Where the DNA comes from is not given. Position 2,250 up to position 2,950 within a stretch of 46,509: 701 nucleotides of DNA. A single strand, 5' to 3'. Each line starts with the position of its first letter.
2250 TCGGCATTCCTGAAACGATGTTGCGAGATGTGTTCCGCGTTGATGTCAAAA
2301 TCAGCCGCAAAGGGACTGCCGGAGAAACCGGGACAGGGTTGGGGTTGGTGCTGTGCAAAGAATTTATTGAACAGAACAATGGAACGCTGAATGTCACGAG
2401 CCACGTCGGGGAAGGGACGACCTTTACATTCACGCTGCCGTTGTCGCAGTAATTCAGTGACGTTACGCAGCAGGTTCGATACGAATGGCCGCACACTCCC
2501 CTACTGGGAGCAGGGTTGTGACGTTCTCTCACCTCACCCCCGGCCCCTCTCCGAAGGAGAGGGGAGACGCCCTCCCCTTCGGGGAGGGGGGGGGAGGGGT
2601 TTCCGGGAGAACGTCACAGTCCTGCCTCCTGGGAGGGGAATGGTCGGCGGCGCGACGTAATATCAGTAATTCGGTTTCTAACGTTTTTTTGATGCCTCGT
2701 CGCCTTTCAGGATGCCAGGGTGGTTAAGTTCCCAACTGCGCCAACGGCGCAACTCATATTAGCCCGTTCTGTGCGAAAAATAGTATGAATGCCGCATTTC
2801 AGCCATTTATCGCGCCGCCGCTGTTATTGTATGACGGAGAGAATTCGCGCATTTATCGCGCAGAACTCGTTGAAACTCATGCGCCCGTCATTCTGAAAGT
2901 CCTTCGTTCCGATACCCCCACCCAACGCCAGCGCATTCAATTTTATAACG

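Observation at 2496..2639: Composite GC-rich inverted-repeat element with GAAG/UUCG-type tetraloop hairpins and a G9 tract, upstream of the giant kinase gene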

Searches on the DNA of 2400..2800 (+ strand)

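Call 30: search_rna_families(source=window, start=2400, end=2800, threshold=evalue, max_evalue=10)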
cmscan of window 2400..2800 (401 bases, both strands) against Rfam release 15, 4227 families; matches with E-value up to 10: 33.
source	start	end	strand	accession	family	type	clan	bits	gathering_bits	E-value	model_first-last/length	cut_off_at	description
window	2522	2605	-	RF01746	mraW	Cis-reg;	-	26.9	50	0.0015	1-107/107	no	mraW RNA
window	2530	2601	+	RF04096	mir-4433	Gene; miRNA;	-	24.2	77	0.015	1-83/83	no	mir-4433 microRNA precursor family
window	2541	2592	-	RF03615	mir-4877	Gene; miRNA;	-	24.2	100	0.023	1-87/87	no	mir-4877 microRNA precursor family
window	2518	2618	-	RF03302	mir-6133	Gene; miRNA;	-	23.6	79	0.038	1-104/104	no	mir-6133 microRNA precursor family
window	2532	2597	-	RF01897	mir-188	Gene; miRNA;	-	23.2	72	0.027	1-84/84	no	mir-188 microRNA precursor family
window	2517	2617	+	RF03302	mir-6133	Gene; miRNA;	-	22.3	79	0.086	1-104/104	no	mir-6133 microRNA precursor family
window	2530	2601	-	RF03509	mir-4660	Gene; miRNA;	-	21.6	87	0.062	1-86/86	no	mir-4660 microRNA precursor family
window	2530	2601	-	RF04096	mir-4433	Gene; miRNA;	-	21.5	77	0.08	1-83/83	no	mir-4433 microRNA precursor family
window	2529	2601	+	RF04119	MIR1858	Gene; miRNA;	-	21.3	137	0.28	1-197/197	no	MIR1858 microRNA precursor family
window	2537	2594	-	RF03941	mir-3158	Gene; miRNA;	-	20.9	97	0.25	1-81/81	no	mir-3158 microRNA precursor family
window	2529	2606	+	RF03861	mir-4484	Gene; miRNA;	-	20.5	90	0.36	1-89/89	no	mir-4484 microRNA precursor family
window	2531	2600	-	RF03406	mir-3099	Gene; miRNA;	-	20.4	95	0.15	1-84/84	no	mir-3099 microRNA precursor family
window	2528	2603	+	RF03626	mir-9791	Gene; miRNA;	-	20.3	70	0.12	1-79/79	no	mir-9791 microRNA precursor family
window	2547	2586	-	RF00891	mir-671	Gene; miRNA;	-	20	65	0.71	1-84/84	no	mir-671 microRNA precursor family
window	2525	2610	-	RF03627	mir-9168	Gene; miRNA;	-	19.9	100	0.21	1-95/95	no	mir-9168 microRNA precursor family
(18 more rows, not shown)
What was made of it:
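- On Any Rfam RNA family: The best sub-threshold hit is mraW at 26.9 bits against a threshold of 50, alongside many miRNA-precursor hairpin hits (call 30).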

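Call 48: search_dna_similar(query=window:2440-2780:+, collection=plasmids, mode=distant, max_evalue=0.01, max_rows=10)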
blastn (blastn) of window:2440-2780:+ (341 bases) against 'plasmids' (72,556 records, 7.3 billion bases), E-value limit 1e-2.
Records with a match: 2; places in all: 4; records where one place covers at least 80% of the query: 0.
Best place of each record, by identity: 90-95% 1; 80-90% 1.
By first word of the organism name: Sulfitobacter 1; Cupriavidus 1.
By predicted mobility (MOB-suite, as given by PLSDB): non-mobilizable 2.
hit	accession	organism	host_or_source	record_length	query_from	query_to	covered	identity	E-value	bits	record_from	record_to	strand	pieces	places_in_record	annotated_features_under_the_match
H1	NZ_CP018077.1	Sulfitobacter alexandrii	Alexandrium minutum,cell culture,cell ...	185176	93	129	11%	89.7%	2e-3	51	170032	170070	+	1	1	none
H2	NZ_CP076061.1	Cupriavidus sp. EM10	Pure-cultured cell,sewage water sludge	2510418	93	127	10%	91.9%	6e-4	52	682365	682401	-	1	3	none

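Call 49: search_dna_similar(query=window:2440-2780:+, collection=phages, mode=distant, max_evalue=0.01, max_rows=10)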
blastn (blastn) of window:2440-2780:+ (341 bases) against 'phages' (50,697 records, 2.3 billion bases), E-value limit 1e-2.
Records with a match: 1; places in all: 2; records where one place covers at least 80% of the query: 0.
Best place of each record, by identity: 90-95% 1.
By first word of the organism name: Virus 1.
By host as written in the record: - 1.
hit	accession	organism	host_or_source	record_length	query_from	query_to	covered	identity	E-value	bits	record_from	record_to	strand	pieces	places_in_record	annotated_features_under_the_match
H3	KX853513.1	Virus Rctr41k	enrichment culture DAMO/AAA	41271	92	130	11%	92.5%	2e-5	56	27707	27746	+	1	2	none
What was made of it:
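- Tried and rejected: Only the triplex motif hits (calls 48, 49).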

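Call 51: get_annotated_region(hit=H3, flank=300)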
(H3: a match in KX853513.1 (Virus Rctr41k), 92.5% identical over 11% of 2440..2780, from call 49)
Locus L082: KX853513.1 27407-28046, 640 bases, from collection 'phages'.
description: Virus Rctr41k, partial genome.
organism: Virus Rctr41k (NCBI taxid 1924549)
taxonomy: Viruses; Duplodnaviria; Heunggongvirae; Uroviricota; Caudoviricetes
host: -; source: enrichment culture DAMO/AAA; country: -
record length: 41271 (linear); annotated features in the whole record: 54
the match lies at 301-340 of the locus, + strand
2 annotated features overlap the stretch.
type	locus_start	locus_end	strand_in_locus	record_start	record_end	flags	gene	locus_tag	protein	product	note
CDS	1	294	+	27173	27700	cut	-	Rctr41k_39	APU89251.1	major tail subunit-like protein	-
CDS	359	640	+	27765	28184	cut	-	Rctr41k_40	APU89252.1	conserved hypothetical protein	-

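Call 52: get_annotated_region(hit=H2, flank=300)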
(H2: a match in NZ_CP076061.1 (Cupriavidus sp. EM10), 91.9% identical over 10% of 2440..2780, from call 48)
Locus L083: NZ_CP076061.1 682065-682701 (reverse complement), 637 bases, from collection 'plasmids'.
description: Cupriavidus sp. EM10 plasmid p352-1, complete sequence
organism: Cupriavidus sp. EM10 (NCBI taxid 2839983)
taxonomy: Bacteria; Pseudomonadota; Betaproteobacteria; Burkholderiales; Burkholderiaceae; Cupriavidus; Cupriavidus sp. EM10
host: -; source: Pure-cultured cell,sewage water sludge; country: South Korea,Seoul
typing (MOB-suite, as given by PLSDB): non-mobilizable
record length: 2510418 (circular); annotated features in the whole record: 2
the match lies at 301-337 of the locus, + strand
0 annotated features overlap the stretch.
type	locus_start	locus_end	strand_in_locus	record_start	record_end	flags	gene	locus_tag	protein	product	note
